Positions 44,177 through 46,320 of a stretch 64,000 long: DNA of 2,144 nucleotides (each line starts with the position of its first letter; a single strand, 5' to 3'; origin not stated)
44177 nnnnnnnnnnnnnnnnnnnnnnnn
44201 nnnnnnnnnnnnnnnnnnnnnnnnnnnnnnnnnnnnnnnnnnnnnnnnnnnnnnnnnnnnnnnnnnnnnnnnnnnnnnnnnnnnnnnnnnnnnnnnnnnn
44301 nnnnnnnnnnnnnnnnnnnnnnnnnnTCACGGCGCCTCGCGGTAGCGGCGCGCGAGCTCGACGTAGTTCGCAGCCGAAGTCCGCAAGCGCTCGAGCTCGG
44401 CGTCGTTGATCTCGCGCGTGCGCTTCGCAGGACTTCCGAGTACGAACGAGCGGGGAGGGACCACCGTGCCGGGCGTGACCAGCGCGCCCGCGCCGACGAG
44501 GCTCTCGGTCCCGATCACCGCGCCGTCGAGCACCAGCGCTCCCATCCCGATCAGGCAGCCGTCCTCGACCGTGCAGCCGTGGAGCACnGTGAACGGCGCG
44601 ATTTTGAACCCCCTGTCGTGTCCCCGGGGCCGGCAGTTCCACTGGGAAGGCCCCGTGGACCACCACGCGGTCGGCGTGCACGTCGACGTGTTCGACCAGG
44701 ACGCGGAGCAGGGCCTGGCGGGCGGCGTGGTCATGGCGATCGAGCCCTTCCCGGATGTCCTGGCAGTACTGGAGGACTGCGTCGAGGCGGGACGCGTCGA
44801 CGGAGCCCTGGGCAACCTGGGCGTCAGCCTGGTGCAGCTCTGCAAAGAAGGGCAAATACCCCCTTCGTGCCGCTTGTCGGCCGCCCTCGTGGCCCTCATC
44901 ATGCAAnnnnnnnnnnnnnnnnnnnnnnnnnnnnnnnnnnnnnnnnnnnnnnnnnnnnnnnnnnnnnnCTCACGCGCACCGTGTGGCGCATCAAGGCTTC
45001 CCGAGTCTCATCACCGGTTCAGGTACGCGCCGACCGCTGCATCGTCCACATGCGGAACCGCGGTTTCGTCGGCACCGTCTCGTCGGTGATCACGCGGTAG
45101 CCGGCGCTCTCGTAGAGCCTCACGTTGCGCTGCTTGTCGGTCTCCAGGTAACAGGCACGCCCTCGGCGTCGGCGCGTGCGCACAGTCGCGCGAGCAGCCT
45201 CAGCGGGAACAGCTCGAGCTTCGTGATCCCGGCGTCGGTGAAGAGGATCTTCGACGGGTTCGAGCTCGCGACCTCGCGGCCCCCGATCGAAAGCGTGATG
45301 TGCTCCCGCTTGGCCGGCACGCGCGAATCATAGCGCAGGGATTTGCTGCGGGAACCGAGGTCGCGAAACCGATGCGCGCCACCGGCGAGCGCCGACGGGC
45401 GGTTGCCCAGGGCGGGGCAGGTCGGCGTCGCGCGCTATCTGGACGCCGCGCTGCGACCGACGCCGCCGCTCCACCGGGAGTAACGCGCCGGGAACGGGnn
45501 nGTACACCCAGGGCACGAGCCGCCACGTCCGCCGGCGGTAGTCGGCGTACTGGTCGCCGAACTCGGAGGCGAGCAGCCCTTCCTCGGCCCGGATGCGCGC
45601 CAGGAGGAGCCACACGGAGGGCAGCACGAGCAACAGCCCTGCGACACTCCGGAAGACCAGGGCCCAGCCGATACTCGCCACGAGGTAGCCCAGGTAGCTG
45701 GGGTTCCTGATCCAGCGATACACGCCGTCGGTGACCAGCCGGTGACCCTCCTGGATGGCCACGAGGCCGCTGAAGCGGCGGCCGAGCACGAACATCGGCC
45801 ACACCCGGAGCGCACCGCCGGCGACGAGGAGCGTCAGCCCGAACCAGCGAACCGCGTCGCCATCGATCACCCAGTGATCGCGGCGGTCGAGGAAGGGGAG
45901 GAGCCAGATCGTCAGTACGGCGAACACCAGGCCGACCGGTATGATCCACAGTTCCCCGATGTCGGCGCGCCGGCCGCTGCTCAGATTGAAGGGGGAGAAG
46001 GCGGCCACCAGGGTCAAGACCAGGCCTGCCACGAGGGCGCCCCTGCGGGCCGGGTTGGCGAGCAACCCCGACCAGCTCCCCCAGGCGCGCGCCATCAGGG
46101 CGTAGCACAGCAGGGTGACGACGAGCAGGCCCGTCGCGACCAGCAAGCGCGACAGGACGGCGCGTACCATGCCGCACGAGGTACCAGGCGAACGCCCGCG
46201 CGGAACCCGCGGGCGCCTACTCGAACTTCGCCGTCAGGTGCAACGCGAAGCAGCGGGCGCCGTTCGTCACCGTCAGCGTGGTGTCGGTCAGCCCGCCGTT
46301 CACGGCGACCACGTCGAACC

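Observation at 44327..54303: A gamma-carbonic-anhydrase-like gene is cleanly split by a 9461-bp insertion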

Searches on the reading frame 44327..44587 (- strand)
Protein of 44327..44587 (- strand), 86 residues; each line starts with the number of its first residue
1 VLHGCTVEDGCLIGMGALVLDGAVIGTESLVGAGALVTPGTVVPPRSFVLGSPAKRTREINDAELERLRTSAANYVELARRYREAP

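Call 30: find_homologous_proteins(query=window:44327-44587:-, max_evalue=1e-10)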
Query window:44327-44587:- (86 aa): 927 proteins with E <= 1e-10 among 1010 candidates; the best 120 are listed.
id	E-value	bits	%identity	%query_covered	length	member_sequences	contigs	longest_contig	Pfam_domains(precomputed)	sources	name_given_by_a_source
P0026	1.2e-44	167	95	99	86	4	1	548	PF00132.31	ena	-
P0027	3.1e-41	156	88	99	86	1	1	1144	PF14602.13,PF00132.31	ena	-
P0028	3.7e-40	153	85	99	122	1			PF14602.13,PF00132.31,PF25084.2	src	-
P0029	4.8e-40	153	85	100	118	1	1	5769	PF14602.13,PF00132.31,PF25084.2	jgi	-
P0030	1.1e-38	148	81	99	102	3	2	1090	PF14602.13,PF00132.31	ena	-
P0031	4.2e-36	140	85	92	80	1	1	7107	PF14602.13,PF00132.31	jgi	jgi:carbonic anhydrase/acetyltransferase-like protein (isoleucine patch superfamily)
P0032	3.7e-34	134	75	99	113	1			PF00132.31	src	-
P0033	6.8e-34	133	79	95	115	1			PF14602.13,PF00132.31,PF25084.2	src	-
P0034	4.4e-31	124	73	98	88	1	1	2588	PF14602.13,PF00132.31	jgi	jgi:carbonic anhydrase/acetyltransferase-like protein (isoleucine patch superfamily)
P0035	7.3e-31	123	71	97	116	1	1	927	PF14602.13,PF00132.31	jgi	jgi:carbonic anhydrase/acetyltransferase-like protein (isoleucine patch superfamily)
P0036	3.8e-30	121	70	97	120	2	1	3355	PF14602.13,PF00132.31,PF25084.2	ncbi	ncbi:MAG: gamma carbonic anhydrase family protein, partial [Deltaproteobacteria bacterium]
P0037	2.3e-28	115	94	74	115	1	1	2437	-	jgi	jgi:hypothetical protein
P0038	2.5e-28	115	67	95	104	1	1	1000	PF14602.13,PF00132.31,PF25087.2,PF25084.2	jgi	jgi:carbonic anhydrase/acetyltransferase-like protein (isoleucine patch superfamily)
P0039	2.9e-28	115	64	100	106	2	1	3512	PF00132.31,PF25087.2,PF25084.2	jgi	jgi:carbonic anhydrase/acetyltransferase-like protein (isoleucine patch superfamily)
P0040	4.6e-28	114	68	95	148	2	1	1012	PF14602.13,PF00132.31,PF25087.2,PF25084.2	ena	-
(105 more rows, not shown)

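Call 32: find_encoding_contigs(protein=P0030, flank=10000)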
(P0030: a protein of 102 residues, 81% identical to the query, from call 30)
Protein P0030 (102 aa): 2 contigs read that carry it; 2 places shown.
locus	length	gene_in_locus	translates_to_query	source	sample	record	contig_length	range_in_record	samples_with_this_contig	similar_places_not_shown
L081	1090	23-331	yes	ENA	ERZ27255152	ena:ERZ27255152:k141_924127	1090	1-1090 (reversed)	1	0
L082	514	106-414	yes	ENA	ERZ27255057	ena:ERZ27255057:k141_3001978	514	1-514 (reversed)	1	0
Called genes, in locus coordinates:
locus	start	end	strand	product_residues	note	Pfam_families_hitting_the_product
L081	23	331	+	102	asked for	PF00132:Hexapep, PF14602:Hexapep_2 (faint)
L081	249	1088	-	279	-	?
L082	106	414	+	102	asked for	PF00132:Hexapep, PF14602:Hexapep_2 (faint)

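Call 33: find_encoding_contigs(protein=P0027, flank=10000)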
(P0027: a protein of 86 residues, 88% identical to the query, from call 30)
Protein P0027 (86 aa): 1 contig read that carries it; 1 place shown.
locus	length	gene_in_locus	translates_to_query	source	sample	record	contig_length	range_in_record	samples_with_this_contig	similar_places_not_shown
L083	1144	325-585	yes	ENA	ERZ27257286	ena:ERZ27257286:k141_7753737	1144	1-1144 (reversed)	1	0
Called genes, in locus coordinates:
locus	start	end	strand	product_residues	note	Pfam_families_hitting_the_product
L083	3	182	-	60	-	?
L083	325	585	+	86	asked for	PF00132:Hexapep, PF14602:Hexapep_2 (weak)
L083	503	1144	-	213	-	?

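Call 34: find_encoding_contigs(protein=P0026, flank=10000)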
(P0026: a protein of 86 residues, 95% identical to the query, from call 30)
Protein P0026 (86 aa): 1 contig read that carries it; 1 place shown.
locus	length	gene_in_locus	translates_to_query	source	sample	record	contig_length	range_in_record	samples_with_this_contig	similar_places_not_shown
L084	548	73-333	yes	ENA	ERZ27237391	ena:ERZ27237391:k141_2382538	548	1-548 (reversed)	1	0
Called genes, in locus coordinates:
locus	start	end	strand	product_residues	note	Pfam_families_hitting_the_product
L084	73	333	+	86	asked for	PF00132:Hexapep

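Call 36: list_cluster_members(proteins=[P0026, P0027, P0030, P0037, P0031, P0032])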
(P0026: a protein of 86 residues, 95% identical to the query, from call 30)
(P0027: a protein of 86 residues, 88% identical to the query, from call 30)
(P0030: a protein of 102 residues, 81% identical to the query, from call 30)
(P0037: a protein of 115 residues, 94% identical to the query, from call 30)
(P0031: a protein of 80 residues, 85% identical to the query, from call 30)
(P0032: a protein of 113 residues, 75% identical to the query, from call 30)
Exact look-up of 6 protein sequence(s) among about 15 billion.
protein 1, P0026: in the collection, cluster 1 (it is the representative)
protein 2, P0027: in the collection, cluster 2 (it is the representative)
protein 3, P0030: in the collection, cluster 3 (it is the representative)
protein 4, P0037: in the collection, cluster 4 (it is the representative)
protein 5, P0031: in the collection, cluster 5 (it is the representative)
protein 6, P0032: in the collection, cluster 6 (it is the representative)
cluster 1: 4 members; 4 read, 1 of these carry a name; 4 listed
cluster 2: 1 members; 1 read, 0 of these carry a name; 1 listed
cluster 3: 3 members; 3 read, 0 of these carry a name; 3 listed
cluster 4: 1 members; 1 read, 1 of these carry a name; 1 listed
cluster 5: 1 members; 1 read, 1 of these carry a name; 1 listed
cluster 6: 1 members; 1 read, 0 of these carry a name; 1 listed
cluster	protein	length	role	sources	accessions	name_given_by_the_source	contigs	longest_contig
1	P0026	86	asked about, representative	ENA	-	-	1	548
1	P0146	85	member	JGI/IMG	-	carbonic anhydrase/acetyltransferase-like protein (isoleucine patch superfamily)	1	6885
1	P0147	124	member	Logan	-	-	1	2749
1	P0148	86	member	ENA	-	-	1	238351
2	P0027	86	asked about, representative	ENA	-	-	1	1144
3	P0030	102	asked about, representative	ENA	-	-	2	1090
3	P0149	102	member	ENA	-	-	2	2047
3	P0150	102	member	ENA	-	-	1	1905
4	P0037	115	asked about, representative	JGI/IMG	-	hypothetical protein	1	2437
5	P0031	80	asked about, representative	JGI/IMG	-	carbonic anhydrase/acetyltransferase-like protein (isoleucine patch superfamily)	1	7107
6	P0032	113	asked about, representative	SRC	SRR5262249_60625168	-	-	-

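Call 39: find_encoding_contigs(protein=P0148, flank=10000)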
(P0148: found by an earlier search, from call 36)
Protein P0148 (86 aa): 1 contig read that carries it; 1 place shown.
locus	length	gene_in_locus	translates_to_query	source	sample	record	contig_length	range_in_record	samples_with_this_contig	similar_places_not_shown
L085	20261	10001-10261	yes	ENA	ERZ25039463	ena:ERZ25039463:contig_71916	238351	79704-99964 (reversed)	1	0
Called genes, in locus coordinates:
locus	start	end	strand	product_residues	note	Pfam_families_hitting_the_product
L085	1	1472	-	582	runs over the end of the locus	-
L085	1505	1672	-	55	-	-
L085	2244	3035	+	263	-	PF14319:Zn_Tnp_IS91, PF02371:Transposase_20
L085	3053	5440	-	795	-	-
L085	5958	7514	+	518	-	PF02366:PMT, PF13231:PMT_2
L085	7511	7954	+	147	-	PF13371:TPR_9 (faint), PF07719:TPR_2 (faint), PF13174:TPR_6 (faint), PF13432:TPR_16 (weak), PF14559:TPR_19 (weak)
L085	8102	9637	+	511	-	PF25021:TEN_NHL (faint), PF06739:SBBP (faint), PF01436:NHL (weak), PF08450:SGL (faint), PF13449:Phytase-like (faint)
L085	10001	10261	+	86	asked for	PF00132:Hexapep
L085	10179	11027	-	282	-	PF01926:MMR_HSR1, PF00009:GTP_EFTU (weak), PF14714:KH_dom-like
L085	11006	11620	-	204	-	PF02421:FeoB_N, PF01926:MMR_HSR1, PF00009:GTP_EFTU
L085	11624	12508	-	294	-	PF00009:GTP_EFTU, PF00350:Dynamin_N (weak), PF01926:MMR_HSR1, PF02421:FeoB_N, PF03193:RsgA_GTPase (faint), PF04548:AIG1 (weak), PF07650:KH_2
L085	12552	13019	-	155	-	PF00636:Ribonuclease_3, PF14622:Ribonucleas_3_3, PF00035:dsrm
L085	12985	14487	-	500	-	PF00919:UPF0004, PF04055:Radical_SAM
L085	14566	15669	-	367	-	PF02540:NAD_synthase (faint), PF03054:tRNA_Me_trans, PF20259:tRNA_Me_trans_M, PF20258:tRNA_Me_trans_C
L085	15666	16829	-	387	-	PF00266:Aminotran_5, PF01212:Beta_elim_lyase (weak), PF01041:DegT_DnrJ_EryC1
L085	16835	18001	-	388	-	PF00682:HMGL-like, PF22617:HCS_D2, PF08502:LeuA_dimer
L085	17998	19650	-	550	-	PF00696:AA_kinase, PF01842:ACT, PF22468:ACT_9, PF01842:ACT (weak), PF13840:ACT_7, PF22468:ACT_9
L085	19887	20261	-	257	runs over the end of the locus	PF02492:cobW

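Call 40: find_encoding_contigs(protein=P0146, flank=10000)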
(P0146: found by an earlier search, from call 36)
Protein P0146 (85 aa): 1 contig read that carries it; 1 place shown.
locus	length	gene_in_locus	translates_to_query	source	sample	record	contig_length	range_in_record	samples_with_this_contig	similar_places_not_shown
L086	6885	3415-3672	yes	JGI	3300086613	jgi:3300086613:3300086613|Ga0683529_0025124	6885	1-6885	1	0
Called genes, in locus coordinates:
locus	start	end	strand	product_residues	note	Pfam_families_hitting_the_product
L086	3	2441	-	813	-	?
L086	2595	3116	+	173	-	-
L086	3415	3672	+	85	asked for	PF00132:Hexapep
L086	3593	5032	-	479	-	PF00005:ABC_tran (faint), PF01926:MMR_HSR1, PF02421:FeoB_N, PF00009:GTP_EFTU (weak), PF01926:MMR_HSR1, PF02421:FeoB_N, PF00009:GTP_EFTU (weak), PF14714:KH_dom-like, +3 more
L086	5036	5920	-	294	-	PF00009:GTP_EFTU, PF00350:Dynamin_N (weak), PF01926:MMR_HSR1, PF02421:FeoB_N, PF03193:RsgA_GTPase (faint), PF04548:AIG1 (weak), PF07650:KH_2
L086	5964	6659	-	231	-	PF14622:Ribonucleas_3_3, PF00636:Ribonuclease_3, PF00035:dsrm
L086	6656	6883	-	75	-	?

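Call 43: find_encoding_contigs(protein=P0147, flank=10000)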
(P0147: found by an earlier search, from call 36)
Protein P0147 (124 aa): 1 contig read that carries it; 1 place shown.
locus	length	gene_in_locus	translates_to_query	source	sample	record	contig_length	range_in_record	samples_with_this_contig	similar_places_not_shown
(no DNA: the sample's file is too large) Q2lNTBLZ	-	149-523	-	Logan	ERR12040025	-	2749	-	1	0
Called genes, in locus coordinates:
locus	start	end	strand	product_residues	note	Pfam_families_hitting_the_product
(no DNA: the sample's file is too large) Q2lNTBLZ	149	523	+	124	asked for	PF00132:Hexapep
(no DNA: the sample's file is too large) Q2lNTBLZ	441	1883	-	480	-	PF00005:ABC_tran (faint), PF01926:MMR_HSR1, PF02421:FeoB_N, PF00009:GTP_EFTU (weak), PF01926:MMR_HSR1, PF02421:FeoB_N, PF00009:GTP_EFTU (weak), PF14714:KH_dom-like, +3 more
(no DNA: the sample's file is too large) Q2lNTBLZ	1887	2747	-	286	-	?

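Call 50: search_protein_families(library=pfam, proteins=[L086:2595-3113:+, L086:6-2441:-, L085:3056-5440:-, L085:8102-9634:+], max_evalue=0.01)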
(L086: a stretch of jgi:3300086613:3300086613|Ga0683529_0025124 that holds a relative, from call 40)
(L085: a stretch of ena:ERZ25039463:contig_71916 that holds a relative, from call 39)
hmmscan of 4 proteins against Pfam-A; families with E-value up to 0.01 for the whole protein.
L086:2595-3113:+ (173 aa): 0 families

L086:6-2441:- (812 aa): 3 families
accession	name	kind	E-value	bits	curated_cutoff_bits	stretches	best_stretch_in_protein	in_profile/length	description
PF00264.25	Tyrosinase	-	4.2e-42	145.4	22.6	1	73-284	1-214/214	Common central domain of tyrosinase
PF13519.12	VWA_2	-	5.5e-08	33.8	27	1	475-582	2-106/107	von Willebrand factor type A domain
PF00092.34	VWA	-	0.0024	18.6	23.8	1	474-612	2-144/174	von Willebrand factor type A domain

L085:3056-5440:- (795 aa): 1 family
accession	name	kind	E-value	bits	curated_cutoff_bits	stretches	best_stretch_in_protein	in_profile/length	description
PF09586.16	YfhO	-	1.7e-05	23.9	28.5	1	730-776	788-834/835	Bacterial membrane protein YfhO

L085:8102-9634:+ (511 aa): 8 families
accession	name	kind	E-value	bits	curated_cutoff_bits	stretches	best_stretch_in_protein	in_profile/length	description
PF01436.27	NHL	-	8.4e-39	130.2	20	6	251-273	6-28/28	NHL repeat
PF25021.1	TEN_NHL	-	7.8e-12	45.3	27.1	0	242-291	137-184/357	Teneurin NHL domain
PF08450.18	SGL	-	1.7e-08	34.8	26.3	1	260-329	148-219/246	SMP-30/Gluconolactonase/LRE-like region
PF06739.17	SBBP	-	9.9e-07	29.1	20.5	0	477-493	13-29/38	Beta-propeller repeat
PF13449.12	Phytase-like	-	3.4e-06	27.6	27.6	0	341-370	73-102/284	Esterase-like activity of phytase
PF22701.2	Mala_s_1-like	-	2.7e-05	24.5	27.5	0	340-416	92-163/195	Mal s 1 allergenic protein-like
PF17170.10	DUF5128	-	0.00015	21.5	22.9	0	258-327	54-125/321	6-bladed beta-propeller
PF24684.1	Vgb_lyase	-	0.00022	20.6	50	1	253-370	61-173/290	Virginiamycin B lyase family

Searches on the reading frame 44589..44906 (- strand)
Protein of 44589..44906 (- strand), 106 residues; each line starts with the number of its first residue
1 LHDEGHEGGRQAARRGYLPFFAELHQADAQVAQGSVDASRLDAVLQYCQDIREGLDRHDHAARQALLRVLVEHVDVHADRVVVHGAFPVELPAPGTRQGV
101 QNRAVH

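Call 10: search_protein_families(library=pfam, proteins=[window:44589-44906:-], max_evalue=0.01)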
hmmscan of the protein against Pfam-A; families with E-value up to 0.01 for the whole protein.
window:44589-44906:- (106 aa): 0 families

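Call 16: search_dna_similar(query=window:44589-44906:-, collection=phages, mode=protein, max_evalue=0.01, max_rows=15)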
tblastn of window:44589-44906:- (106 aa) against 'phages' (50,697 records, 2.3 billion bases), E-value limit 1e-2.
No match.

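Call 17: search_dna_similar(query=window:44589-44906:-, collection=plasmids, mode=protein, max_evalue=0.01, max_rows=15)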
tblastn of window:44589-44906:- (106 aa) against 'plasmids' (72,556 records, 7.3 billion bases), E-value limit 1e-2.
No match.

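Call 20: search_protein_families(library=phrogs, proteins=[window:44589-44906:-], max_evalue=0.01)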
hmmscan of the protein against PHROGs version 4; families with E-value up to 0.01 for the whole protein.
window:44589-44906:- (106 aa): 0 families

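Call 21: search_protein_families(library=ncbifam, proteins=[window:44589-44906:-], max_evalue=0.01)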
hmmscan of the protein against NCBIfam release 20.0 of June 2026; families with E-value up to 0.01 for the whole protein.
window:44589-44906:- (106 aa): 0 families

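Call 27: search_protein_representatives(protein=window:44589-44906:-)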
Query: 106 residues. Proteins with E-value up to 0.001 (for the whole library): 23; up to 1e-10: 0; up to 1e-30: 0. The best 23 are listed.
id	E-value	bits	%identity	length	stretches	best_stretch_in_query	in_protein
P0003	2.7e-08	50.3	41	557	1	20-98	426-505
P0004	4.1e-08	49.7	50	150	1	22-87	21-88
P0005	7.0e-07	45.7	52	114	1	19-87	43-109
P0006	7.6e-07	45.6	40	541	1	19-96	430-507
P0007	1.2e-06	45.0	47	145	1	28-101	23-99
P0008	2.1e-06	44.2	46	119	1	33-93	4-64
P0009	3.0e-06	43.7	39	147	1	25-98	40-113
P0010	3.2e-06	43.6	39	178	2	23-93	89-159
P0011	3.3e-06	43.6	46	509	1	22-88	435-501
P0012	5.1e-06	43.0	42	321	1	23-94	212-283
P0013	5.7e-06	42.8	47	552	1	24-93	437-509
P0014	8.0e-06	42.3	38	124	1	32-96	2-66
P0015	1.0e-05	42.0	41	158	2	8-87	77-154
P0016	7.3e-05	39.2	46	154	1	22-86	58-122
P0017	1.6e-04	38.2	35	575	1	22-104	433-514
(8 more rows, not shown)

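Call 28: search_protein_families(library=pfam, proteins=[P0003, P0006, P0011, P0013, P0017, P0012, P0004, P0005], max_evalue=0.001)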
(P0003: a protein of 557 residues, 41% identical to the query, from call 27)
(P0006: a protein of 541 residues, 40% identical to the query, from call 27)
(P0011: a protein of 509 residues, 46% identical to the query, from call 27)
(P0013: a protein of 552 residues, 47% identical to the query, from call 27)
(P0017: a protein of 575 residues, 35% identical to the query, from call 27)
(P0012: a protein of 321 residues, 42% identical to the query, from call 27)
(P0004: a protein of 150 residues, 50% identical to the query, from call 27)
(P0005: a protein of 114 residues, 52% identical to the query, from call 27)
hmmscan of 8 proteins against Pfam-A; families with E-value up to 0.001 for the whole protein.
P0003 (557 aa): 3 families
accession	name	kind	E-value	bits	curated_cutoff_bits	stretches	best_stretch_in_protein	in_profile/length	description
PF00239.26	Resolvase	-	2.9e-31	108.9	23.3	1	5-151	1-144/145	Resolvase, N terminal domain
PF07508.19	Recombinase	-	8.7e-23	81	21.1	1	175-278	1-102/102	Recombinase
PF13408.12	Zn_ribbon_recom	-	6.2e-11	42.9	25.3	1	292-349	1-57/58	Recombinase zinc beta ribbon domain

P0006 (541 aa): 3 families
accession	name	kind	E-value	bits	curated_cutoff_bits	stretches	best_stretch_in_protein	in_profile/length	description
PF00239.26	Resolvase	-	3.7e-31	108.6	23.3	1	13-158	3-143/145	Resolvase, N terminal domain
PF07508.19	Recombinase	-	1.1e-19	71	21.1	1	183-285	1-102/102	Recombinase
PF13408.12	Zn_ribbon_recom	-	3.4e-08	34.2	25.3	1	300-354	1-57/58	Recombinase zinc beta ribbon domain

P0011 (509 aa): 3 families
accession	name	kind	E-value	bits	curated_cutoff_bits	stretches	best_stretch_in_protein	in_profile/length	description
PF00239.26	Resolvase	-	1.2e-32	113.5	23.3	1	6-150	1-143/145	Resolvase, N terminal domain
PF07508.19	Recombinase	-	1.9e-19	70.3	21.1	1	175-276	1-100/102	Recombinase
PF13408.12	Zn_ribbon_recom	-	6e-10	39.8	25.3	1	292-356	1-57/58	Recombinase zinc beta ribbon domain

P0013 (552 aa): 3 families
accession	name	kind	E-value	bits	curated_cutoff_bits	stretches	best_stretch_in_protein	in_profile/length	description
PF00239.26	Resolvase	-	4.3e-28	98.7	23.3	1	16-160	2-144/145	Resolvase, N terminal domain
PF07508.19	Recombinase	-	1.9e-16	60.6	21.1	1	185-287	2-102/102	Recombinase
PF13408.12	Zn_ribbon_recom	-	3.2e-09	37.5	25.3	1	301-358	1-57/58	Recombinase zinc beta ribbon domain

P0017 (575 aa): 3 families
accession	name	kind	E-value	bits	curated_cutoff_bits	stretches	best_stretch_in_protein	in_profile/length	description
PF00239.26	Resolvase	-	1e-32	113.7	23.3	1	7-152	1-143/145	Resolvase, N terminal domain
PF07508.19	Recombinase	-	1.2e-20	74.1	21.1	1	177-284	1-101/102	Recombinase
PF13408.12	Zn_ribbon_recom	-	7.5e-09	36.3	25.3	1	298-354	1-57/58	Recombinase zinc beta ribbon domain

P0012 (321 aa): 2 families
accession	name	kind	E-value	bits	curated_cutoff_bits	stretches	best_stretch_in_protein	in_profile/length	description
PF13408.12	Zn_ribbon_recom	-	6.2e-12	46.1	25.3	1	69-129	1-57/58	Recombinase zinc beta ribbon domain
PF07508.19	Recombinase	-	7.2e-05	23.4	21.1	1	3-55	34-102/102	Recombinase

P0004 (150 aa): 0 families

P0005 (114 aa): 0 families

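Call 59: find_related_loci(query=window:44589-44906:-, collection=viral_contigs, flank=6000)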
Query window:44589-44906:- (106 aa) in viral_contigs; peptide patterns used: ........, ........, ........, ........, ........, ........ (x = any residue, [..] = any of these).
8 stretches matched a pattern, but none encodes a relative of the query by tblastn (E <= 1e-3).

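Call 69: find_homologous_proteins(query=P0007, max_evalue=0.00001)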
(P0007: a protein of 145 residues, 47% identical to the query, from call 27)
Query P0007 (145 aa): 1 proteins with E <= 0.00001 among 221 candidates.
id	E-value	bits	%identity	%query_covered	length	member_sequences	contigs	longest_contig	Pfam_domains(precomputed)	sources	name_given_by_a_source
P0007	2.8e-87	308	100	100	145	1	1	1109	-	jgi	jgi:hypothetical protein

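Call 70: find_encoding_contigs(protein=P0007, flank=10000)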
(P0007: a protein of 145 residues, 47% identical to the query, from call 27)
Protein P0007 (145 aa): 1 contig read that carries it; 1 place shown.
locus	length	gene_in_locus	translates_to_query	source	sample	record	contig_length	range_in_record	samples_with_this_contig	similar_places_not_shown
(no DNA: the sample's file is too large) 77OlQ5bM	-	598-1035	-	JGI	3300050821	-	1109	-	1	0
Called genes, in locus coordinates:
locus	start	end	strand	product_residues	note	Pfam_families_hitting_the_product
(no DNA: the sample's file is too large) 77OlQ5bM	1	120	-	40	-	?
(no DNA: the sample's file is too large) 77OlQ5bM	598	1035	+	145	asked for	-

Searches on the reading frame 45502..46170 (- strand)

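Call 10: search_protein_families(library=pfam, proteins=[window:45502-46170:-], max_evalue=0.01)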
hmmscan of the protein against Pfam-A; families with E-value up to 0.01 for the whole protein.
window:45502-46170:- (223 aa): 4 families
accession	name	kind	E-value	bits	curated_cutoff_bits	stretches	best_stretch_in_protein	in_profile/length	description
PF04140.19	ICMT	-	2.5e-19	69.9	24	1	112-201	2-94/95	Isoprenylcysteine carboxyl methyltransferase (ICMT) family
PF04191.18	PEMT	-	5.7e-16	59.3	25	1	108-206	3-104/105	Phospholipid methyltransferase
PF01222.22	ERG4_ERG24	-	7e-06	25.5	27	1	137-223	343-432/432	Ergosterol biosynthesis ERG4/ERG24 family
PF02544.21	Steroid_dh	-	8.1e-05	23.1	22.6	1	141-223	72-150/150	3-oxo-5-alpha-steroid 4-dehydrogenase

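Call 21: search_protein_families(library=ncbifam, proteins=[window:45502-46170:-], max_evalue=0.01)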
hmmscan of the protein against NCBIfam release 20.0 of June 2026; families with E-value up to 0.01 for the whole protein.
window:45502-46170:- (223 aa): 3 families
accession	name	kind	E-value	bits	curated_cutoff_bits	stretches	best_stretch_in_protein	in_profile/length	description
NF040696.1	isopcys_mtase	equivalog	3.1e-22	79.4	160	1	72-222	41-190/190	protein-S-isoprenylcysteine O-methyltransferase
NF045656.1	MeththiolMtaseMddA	equivalog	2.1e-09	37.1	270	1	140-220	160-238/238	methanethiol S-methyltransferase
TIGR04571.1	LmtA_Leptospira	exception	5.5e-06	26.3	325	1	117-220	59-164/252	lipid A Kdo2 1-phosphate O-methyltransferase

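Call 90: search_protein_families(library=padloc, proteins=[window:45502-46170:-], max_evalue=0.001)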
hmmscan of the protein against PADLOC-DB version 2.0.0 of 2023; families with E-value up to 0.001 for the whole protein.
window:45502-46170:- (223 aa): 0 families
